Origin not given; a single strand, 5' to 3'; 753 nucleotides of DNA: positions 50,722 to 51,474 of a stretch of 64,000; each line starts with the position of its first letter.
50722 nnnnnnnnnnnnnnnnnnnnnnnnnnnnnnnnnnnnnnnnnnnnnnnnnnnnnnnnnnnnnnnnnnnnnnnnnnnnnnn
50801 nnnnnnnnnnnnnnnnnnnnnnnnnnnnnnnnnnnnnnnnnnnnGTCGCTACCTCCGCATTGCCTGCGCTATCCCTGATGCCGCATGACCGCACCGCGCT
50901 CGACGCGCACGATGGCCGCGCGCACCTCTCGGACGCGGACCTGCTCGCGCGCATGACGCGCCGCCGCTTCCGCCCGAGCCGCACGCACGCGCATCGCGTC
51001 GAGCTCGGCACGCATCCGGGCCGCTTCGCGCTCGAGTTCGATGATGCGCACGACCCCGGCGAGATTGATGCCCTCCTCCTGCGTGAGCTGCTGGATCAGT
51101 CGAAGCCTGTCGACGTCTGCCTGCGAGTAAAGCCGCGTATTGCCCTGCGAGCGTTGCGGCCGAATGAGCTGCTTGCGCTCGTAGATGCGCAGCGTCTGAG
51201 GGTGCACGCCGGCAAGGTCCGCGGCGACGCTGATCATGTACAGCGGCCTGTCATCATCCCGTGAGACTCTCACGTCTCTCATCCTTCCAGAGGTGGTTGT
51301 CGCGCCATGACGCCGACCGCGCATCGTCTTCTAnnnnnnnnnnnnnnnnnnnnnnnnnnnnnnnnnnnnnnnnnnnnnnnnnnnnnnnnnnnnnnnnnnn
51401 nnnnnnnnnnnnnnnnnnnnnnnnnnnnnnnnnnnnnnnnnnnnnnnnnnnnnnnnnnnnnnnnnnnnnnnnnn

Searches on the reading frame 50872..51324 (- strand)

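Call 45: search_protein_families(library=pfam, proteins=[window:50872-51324:-], max_evalue=0.00001)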
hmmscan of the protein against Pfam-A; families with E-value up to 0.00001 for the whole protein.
window:50872-51324:- (151 aa): 2 families
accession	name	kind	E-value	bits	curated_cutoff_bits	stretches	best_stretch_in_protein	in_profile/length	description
PF13411.12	MerR_1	-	5.2e-19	68.6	21.6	1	29-96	1-67/69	MerR HTH family regulatory protein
PF00376.29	MerR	-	1.3e-11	44.6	28.2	1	31-66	2-38/38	MerR family regulatory protein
